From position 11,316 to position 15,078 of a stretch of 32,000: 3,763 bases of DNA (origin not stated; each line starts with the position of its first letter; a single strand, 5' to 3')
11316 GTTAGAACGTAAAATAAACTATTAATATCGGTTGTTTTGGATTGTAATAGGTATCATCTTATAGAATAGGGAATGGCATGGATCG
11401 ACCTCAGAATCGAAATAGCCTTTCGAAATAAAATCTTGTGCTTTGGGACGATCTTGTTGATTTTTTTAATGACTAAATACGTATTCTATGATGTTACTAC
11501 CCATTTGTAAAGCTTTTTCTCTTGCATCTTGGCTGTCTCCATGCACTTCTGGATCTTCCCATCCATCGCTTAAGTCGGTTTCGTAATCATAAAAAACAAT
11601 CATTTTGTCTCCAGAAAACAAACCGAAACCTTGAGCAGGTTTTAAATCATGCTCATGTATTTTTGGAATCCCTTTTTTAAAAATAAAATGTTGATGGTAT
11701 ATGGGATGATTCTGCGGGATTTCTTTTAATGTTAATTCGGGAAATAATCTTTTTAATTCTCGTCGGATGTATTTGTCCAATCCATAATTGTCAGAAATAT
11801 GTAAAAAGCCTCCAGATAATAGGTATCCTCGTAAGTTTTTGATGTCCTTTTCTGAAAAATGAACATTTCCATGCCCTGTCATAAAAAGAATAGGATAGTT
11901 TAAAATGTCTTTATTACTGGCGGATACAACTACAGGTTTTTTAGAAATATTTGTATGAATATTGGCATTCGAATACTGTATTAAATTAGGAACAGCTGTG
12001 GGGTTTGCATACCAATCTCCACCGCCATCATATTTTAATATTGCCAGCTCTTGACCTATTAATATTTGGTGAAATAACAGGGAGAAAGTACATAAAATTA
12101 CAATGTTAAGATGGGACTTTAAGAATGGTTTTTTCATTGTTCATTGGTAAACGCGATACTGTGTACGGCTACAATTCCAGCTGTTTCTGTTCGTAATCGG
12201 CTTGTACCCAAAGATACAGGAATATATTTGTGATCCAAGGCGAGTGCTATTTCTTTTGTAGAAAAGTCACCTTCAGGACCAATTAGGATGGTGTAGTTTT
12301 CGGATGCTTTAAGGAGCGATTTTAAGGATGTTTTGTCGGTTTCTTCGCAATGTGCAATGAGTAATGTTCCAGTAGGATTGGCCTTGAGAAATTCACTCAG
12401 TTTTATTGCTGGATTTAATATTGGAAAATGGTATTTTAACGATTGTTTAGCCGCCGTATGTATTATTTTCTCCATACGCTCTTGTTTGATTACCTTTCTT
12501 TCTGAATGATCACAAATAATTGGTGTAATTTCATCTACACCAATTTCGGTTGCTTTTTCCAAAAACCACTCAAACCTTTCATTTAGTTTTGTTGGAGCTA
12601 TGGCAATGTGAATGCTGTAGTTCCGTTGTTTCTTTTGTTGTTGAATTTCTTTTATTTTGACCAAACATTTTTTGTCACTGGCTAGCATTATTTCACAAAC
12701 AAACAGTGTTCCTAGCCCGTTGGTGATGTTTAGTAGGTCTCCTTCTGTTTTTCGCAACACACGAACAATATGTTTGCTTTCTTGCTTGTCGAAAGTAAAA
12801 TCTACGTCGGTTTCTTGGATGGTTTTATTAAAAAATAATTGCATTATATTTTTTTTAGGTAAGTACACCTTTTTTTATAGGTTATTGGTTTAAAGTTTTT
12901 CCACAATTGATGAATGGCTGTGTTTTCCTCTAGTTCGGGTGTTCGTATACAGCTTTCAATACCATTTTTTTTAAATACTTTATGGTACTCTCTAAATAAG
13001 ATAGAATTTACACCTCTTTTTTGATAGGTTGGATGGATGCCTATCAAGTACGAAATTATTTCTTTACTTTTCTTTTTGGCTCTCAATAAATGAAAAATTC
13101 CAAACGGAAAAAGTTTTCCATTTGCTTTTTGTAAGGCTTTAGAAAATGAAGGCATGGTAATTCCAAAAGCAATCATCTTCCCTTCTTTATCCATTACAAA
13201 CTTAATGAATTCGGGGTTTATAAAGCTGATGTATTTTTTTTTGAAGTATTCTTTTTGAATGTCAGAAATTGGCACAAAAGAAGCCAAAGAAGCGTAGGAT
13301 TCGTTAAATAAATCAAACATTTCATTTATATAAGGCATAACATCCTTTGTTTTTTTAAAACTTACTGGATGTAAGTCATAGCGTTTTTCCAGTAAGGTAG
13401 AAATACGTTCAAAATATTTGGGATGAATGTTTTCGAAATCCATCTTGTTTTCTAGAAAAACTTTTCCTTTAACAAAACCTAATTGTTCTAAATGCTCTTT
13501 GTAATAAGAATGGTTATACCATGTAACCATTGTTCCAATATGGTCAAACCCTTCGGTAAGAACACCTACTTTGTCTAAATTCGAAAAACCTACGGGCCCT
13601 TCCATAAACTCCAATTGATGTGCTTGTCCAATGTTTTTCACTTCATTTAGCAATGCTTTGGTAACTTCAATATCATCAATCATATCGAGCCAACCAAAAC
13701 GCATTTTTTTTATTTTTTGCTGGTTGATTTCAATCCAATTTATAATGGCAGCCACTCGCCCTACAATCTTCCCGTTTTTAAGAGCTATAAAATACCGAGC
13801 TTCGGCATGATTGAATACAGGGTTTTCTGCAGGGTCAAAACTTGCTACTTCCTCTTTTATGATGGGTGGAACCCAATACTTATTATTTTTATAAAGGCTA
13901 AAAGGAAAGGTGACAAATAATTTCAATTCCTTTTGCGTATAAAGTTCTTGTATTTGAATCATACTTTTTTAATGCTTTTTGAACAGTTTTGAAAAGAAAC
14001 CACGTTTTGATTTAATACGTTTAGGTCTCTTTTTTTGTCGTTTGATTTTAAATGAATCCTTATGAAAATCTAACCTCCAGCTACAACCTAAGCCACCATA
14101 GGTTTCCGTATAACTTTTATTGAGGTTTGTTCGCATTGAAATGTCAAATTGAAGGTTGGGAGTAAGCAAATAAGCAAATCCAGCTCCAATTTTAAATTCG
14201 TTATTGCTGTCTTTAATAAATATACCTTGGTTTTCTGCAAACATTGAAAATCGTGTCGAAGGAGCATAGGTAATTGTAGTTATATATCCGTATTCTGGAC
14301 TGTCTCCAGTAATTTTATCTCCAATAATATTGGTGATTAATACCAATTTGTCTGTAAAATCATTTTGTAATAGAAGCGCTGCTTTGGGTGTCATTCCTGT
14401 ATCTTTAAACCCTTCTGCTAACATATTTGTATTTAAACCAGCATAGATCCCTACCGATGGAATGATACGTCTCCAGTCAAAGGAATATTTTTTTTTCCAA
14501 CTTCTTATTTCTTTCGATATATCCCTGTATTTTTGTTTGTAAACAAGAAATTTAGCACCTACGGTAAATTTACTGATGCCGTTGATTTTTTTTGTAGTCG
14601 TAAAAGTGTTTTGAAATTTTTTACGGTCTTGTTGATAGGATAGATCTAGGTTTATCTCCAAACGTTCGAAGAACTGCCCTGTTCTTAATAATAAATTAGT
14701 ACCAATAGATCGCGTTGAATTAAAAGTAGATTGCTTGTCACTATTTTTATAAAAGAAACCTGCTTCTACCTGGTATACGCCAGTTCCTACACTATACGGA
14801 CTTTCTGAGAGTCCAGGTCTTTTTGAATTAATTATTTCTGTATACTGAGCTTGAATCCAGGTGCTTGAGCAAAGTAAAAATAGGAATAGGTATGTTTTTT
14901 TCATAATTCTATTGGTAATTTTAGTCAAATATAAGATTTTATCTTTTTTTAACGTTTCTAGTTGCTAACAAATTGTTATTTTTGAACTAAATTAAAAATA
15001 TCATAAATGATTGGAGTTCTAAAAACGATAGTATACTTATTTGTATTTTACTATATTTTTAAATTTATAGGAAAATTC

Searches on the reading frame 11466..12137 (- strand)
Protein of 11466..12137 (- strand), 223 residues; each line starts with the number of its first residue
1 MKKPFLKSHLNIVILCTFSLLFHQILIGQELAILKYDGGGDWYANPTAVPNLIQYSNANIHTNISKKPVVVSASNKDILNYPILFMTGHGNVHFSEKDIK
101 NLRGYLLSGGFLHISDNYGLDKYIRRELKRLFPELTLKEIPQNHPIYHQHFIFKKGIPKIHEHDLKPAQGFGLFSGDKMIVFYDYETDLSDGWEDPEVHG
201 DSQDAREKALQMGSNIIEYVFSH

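Call 18: search_protein_families(library=pfam, proteins=[window:11466-12137:-])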
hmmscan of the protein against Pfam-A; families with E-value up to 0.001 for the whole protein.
window:11466-12137:- (223 aa): 1 family
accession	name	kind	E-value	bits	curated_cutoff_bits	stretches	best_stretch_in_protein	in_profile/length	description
PF13709.12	DUF4159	-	1.4e-64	217.8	25.9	1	31-221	2-202/202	Domain of unknown function (DUF4159)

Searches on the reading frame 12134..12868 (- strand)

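Call 18: search_protein_families(library=pfam, proteins=[window:12134-12868:-])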
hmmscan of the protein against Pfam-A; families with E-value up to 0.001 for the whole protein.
window:12134-12868:- (244 aa): 2 families
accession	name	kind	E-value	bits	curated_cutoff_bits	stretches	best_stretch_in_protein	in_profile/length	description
PF04452.19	Methyltrans_RNA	-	8.4e-43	146.2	23.9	1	83-238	4-164/165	RNA methyltransferase domain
PF20260.4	PUA_4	-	1.5e-11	44.6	23.9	1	27-72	2-47/48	RNA methyltransferase PUA domain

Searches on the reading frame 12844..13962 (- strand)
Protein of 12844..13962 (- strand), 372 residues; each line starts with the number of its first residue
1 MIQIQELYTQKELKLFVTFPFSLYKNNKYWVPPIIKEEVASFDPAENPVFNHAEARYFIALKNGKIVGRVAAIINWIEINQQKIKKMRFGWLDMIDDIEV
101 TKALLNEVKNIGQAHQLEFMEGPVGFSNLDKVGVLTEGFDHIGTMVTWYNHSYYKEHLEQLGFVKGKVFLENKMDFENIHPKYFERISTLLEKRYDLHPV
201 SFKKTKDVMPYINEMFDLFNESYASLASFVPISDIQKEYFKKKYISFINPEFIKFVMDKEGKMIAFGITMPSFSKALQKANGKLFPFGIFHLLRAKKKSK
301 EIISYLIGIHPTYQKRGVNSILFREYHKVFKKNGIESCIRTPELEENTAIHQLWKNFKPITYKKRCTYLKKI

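Call 18: search_protein_families(library=pfam, proteins=[window:12844-13962:-])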
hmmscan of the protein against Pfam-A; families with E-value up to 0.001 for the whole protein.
window:12844-13962:- (372 aa): 2 families
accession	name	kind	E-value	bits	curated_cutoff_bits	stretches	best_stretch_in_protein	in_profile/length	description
PF00583.31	Acetyltransf_1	-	1.2e-05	26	20.7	0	247-354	28-111/116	Acetyltransferase (GNAT) family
PF13508.13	Acetyltransf_7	-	0.00023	21.9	27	0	301-356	29-79/84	Acetyltransferase (GNAT) domain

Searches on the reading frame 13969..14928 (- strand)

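Call 18: search_protein_families(library=pfam, proteins=[window:13969-14928:-])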
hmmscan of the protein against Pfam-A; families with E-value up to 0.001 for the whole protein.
window:13969-14928:- (319 aa): 1 family
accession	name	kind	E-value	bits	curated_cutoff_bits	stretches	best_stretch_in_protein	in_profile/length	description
PF13557.12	Phenol_MetA_deg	-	1.7e-24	87.7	22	1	36-286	2-242/242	Putative MetA-pathway of phenol degradation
